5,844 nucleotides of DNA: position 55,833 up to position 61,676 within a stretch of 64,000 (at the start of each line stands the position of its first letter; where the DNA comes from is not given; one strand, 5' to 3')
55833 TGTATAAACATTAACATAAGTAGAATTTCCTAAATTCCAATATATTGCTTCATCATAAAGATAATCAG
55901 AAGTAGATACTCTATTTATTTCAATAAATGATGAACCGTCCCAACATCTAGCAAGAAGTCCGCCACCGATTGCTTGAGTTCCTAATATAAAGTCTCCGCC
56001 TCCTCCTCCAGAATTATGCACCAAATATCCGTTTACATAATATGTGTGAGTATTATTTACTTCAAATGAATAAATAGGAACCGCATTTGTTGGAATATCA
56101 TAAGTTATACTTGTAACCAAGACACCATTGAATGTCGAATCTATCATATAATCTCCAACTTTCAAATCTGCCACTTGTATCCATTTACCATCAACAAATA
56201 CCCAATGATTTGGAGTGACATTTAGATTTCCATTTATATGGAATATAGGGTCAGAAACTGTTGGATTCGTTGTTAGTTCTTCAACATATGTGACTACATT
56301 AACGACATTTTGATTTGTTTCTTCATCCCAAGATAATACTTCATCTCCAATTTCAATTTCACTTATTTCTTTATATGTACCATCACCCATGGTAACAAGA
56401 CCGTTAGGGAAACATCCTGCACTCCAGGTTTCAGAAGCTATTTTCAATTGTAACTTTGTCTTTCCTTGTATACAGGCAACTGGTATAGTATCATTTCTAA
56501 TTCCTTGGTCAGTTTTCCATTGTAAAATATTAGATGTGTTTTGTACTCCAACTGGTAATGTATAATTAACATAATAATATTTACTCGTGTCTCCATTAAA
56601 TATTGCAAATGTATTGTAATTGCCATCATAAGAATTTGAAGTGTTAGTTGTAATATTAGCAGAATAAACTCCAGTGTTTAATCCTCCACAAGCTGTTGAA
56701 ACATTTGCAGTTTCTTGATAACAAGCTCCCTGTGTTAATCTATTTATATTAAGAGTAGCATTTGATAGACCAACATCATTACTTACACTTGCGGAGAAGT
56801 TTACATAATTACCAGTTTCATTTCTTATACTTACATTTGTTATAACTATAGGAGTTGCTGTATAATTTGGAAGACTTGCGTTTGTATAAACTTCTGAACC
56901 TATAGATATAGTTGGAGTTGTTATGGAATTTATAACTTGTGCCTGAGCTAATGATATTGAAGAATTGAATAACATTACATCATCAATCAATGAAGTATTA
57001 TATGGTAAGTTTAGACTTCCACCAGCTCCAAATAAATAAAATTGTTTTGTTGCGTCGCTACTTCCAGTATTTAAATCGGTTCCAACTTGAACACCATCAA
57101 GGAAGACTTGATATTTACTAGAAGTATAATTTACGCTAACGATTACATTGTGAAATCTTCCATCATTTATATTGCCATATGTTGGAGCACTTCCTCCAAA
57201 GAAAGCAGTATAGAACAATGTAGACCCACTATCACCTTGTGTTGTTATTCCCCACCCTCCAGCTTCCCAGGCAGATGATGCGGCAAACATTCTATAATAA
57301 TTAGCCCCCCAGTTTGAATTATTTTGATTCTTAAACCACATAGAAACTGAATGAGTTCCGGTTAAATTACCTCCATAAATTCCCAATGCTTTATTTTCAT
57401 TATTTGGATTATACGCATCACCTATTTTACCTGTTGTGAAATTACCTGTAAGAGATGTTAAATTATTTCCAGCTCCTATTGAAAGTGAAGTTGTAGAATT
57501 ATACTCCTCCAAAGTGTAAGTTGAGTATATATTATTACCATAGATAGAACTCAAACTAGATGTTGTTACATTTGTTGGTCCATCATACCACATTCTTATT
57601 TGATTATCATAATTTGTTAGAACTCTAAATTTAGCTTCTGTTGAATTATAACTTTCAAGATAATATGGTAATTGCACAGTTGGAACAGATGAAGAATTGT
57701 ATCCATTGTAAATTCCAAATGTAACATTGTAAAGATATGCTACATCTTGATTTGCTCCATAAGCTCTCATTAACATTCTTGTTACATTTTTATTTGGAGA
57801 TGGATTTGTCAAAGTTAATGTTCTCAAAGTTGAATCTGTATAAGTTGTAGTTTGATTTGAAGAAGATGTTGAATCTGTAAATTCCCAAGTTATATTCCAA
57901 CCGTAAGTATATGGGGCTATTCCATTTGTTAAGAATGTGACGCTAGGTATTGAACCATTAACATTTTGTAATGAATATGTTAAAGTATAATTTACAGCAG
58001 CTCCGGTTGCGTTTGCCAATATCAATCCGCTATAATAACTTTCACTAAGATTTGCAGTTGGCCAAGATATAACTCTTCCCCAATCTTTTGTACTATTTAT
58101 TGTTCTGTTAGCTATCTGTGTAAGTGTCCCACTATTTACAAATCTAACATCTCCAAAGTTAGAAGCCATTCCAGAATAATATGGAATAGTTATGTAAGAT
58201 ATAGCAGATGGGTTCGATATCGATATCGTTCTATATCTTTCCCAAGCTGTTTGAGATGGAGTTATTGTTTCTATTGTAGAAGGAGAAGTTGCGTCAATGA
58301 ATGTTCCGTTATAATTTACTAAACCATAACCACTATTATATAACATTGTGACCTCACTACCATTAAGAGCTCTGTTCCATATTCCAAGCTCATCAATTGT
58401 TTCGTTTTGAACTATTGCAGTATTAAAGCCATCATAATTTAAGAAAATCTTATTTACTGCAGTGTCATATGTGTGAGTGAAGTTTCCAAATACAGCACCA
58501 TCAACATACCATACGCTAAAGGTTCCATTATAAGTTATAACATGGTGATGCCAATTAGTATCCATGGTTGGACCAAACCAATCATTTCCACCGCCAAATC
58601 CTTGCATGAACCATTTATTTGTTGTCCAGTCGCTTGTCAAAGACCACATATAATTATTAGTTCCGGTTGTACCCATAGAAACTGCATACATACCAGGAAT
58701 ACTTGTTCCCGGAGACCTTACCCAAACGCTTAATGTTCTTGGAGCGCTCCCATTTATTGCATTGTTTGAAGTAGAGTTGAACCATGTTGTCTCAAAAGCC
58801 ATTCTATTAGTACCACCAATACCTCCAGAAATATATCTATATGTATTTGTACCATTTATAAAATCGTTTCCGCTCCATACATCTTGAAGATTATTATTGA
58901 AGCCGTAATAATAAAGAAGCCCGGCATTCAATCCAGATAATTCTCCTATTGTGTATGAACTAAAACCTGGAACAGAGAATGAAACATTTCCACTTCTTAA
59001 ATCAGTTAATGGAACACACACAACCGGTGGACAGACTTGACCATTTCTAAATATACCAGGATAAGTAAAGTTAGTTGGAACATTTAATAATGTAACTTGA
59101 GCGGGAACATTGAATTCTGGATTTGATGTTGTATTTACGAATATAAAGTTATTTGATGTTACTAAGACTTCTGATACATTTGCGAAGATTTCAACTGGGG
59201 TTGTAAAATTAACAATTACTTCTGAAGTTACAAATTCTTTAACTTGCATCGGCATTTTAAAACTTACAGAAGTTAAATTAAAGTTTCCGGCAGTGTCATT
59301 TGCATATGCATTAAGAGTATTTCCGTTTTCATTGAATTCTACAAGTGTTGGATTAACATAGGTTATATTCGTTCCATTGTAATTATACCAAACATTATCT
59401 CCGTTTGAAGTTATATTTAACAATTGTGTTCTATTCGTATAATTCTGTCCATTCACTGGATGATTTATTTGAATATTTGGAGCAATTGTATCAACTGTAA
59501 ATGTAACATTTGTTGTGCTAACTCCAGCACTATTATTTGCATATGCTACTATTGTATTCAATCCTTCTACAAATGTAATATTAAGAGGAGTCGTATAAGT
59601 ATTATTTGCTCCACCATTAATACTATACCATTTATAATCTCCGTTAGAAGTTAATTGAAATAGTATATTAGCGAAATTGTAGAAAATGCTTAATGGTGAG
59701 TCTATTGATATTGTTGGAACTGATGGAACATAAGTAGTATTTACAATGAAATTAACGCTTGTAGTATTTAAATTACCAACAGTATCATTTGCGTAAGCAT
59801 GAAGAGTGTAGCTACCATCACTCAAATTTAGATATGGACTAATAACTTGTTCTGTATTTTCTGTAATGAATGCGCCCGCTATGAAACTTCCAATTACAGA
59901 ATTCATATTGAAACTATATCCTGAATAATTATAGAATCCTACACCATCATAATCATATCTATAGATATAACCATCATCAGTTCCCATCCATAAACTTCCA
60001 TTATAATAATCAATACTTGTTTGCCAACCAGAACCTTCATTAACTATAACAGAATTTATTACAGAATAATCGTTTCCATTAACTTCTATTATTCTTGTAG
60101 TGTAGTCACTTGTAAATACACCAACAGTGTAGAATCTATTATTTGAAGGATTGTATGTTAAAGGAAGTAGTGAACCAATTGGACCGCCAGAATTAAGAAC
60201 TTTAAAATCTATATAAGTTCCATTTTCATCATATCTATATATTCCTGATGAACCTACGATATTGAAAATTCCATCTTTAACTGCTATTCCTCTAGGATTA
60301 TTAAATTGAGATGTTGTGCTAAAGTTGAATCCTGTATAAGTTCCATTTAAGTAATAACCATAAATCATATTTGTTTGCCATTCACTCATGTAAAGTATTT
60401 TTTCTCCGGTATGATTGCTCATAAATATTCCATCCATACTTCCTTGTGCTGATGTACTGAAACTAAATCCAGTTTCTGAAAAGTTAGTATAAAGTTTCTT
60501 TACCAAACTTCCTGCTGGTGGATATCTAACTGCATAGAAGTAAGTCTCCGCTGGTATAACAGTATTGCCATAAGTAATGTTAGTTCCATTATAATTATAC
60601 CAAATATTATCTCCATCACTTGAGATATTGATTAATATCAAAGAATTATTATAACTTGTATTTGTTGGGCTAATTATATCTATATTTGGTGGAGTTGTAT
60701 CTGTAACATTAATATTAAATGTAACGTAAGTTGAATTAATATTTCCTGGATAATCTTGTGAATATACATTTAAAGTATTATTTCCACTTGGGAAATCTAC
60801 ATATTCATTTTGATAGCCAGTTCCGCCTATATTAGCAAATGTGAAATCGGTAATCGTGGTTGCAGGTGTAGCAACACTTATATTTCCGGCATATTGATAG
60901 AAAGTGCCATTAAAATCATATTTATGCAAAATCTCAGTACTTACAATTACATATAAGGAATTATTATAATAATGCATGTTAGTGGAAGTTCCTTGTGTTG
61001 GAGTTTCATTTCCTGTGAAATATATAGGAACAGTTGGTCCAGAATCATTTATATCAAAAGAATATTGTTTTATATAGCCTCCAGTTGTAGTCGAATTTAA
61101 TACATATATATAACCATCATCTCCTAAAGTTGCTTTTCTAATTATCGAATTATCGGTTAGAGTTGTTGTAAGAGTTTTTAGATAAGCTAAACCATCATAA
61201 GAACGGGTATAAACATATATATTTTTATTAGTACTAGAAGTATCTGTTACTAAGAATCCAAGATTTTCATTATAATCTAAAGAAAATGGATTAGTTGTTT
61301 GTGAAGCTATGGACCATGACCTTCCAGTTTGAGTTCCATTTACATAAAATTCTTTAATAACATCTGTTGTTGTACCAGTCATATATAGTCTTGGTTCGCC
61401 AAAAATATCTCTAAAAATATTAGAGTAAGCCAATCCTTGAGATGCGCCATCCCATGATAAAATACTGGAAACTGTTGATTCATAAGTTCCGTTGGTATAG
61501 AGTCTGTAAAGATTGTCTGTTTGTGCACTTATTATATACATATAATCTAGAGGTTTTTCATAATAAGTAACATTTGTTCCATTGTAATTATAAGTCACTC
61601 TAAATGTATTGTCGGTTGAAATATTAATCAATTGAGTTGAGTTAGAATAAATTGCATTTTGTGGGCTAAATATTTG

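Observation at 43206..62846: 6546-aa surface protein with embedded mini-intein, LamG arrays and beta-helix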

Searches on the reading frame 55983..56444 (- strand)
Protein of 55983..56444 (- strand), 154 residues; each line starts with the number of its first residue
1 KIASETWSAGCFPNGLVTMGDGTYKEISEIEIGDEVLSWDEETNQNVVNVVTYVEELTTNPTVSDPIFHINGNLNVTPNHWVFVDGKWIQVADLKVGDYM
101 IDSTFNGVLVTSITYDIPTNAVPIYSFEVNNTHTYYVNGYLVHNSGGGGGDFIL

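Call 10: search_solved_structures(query=window:55983-56444:-, max_evalue=1, show_alignments=3)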
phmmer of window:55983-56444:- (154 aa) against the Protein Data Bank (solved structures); distinct sequences matched with E-value up to 1: 31.
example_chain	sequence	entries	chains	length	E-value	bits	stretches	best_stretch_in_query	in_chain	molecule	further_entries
8w20_A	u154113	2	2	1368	1.2e-08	38.1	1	3-146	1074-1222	Intein C-terminal splicing domain-containing protein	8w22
2lwy_A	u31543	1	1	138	1.3e-08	38.1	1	26-144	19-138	BACTERIAL INTEIN-LIKE DOMAIN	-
6tmm_BBB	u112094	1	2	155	1.8e-05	27.8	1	10-143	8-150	NAD(P)(+)--arginine ADP-ribosyltransferase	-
6tmm_AAA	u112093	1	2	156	1.8e-05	27.8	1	10-143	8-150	NAD(P)(+)--arginine ADP-ribosyltransferase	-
6y75_B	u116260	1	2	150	1.8e-05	27.8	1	13-143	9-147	NAD(P)(+)--arginine ADP-ribosyltransferase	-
6y75_A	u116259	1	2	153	1.8e-05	27.8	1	13-143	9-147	NAD(P)(+)--arginine ADP-ribosyltransferase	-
3ifj_A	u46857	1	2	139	0.00082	22.4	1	76-144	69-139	Endonuclease PI-MtuI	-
7cfv_A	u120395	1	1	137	0.002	21.2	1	66-144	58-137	Spl DnaX mini-intein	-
2in0_A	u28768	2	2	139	0.0022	21.1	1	74-144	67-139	Endonuclease PI-MtuI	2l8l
2in8_A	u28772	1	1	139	0.0022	21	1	74-144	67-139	Endonuclease PI-MtuI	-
3igd_A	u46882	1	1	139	0.003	20.6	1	76-144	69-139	Endonuclease PI-MtuI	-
2in9_A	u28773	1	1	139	0.003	20.6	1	76-144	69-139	Endonuclease PI-MtuI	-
5i0a_A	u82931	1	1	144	0.0065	19.5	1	74-144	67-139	Intein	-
5k08_A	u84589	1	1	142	0.0067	19.5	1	74-144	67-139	RecA mini intein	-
2gzf_A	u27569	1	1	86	0.016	18.2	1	24-84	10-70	Colicin-E9 immunity protein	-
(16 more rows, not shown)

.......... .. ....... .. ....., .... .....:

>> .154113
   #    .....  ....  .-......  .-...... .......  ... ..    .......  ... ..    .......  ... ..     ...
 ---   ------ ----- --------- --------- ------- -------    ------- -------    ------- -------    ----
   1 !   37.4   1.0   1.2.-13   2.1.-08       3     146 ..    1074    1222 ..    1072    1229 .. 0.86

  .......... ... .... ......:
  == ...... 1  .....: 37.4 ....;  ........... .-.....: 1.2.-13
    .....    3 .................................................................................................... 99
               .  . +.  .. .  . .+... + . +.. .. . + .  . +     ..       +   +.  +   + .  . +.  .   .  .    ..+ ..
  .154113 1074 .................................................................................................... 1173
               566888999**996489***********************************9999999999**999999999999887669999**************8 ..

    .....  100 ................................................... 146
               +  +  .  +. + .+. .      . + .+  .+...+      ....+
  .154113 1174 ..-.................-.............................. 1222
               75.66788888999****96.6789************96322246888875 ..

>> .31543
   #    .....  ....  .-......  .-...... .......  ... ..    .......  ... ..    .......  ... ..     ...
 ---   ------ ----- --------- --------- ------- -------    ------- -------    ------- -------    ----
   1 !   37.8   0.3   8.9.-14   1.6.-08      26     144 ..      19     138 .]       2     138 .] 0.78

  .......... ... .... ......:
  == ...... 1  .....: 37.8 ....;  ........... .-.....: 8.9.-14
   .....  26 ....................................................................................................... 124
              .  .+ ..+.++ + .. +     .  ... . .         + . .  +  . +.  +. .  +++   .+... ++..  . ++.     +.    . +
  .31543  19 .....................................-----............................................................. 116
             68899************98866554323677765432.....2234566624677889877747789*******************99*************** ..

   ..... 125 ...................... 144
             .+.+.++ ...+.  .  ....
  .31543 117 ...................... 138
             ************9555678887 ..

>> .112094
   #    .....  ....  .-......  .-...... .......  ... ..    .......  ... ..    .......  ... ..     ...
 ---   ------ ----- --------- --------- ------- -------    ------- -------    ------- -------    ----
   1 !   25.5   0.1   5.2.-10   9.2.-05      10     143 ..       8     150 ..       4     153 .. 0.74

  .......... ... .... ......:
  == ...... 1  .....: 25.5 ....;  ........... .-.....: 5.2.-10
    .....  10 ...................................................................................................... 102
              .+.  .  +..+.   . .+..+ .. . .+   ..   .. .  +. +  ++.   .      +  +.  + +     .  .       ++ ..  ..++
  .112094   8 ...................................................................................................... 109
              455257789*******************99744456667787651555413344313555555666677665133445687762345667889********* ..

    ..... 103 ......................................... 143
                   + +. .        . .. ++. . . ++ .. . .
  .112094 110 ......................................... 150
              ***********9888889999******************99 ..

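Call 23: find_homologous_proteins(query=window:56010-56414:-, max_evalue=0.00001)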
Query seq(135 aa): 1 candidates shared short words with the query, none scored E <= 0.00001.

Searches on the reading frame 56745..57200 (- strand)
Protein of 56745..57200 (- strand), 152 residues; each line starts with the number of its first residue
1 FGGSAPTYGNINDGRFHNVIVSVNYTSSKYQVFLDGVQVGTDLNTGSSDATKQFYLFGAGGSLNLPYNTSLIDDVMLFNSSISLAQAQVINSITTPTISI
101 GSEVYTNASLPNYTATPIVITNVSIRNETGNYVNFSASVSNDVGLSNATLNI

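Call 82: search_protein_families(library=pfam, proteins=[window:56745-57200:-], max_evalue=10)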
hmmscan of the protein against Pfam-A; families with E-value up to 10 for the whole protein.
window:56745-57200:- (152 aa): 2 families
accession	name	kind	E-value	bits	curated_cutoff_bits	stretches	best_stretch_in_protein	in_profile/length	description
PF13385.13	Laminin_G_3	-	5.9e-07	30.2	27.6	1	8-86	73-149/151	Concanavalin A-like lectin/glucanases superfamily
PF02210.31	Laminin_G_2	-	0.0092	16.9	22.9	1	9-60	48-99/126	Laminin G domain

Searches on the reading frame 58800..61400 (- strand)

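Call 35: search_protein_families(library=pfam, proteins=[window:58800-61400:-], max_evalue=0.1)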
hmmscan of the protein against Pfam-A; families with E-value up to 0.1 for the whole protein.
window:58800-61400:- (867 aa): 1 family
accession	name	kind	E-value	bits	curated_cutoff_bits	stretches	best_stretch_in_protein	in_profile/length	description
PF19077.6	Big_13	-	0.00014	22.7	27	1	515-555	61-102/102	Bacterial Ig-like domain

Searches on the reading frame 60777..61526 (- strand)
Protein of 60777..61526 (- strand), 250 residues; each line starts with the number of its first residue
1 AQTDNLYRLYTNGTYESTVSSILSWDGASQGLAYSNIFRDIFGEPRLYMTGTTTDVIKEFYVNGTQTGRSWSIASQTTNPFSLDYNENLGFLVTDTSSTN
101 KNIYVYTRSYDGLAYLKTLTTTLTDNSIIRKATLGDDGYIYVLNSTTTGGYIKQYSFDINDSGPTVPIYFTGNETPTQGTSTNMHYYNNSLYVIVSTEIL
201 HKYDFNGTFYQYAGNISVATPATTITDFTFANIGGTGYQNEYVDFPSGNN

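Call 82: search_protein_families(library=pfam, proteins=[window:60777-61526:-], max_evalue=10)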
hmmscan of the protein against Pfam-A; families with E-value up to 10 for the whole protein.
window:60777-61526:- (250 aa): 1 family
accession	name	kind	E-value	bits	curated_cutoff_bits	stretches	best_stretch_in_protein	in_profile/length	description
PF20249.3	VasX_N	-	0.12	12.8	27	1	137-195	52-110/156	VasX toxin N-terminal region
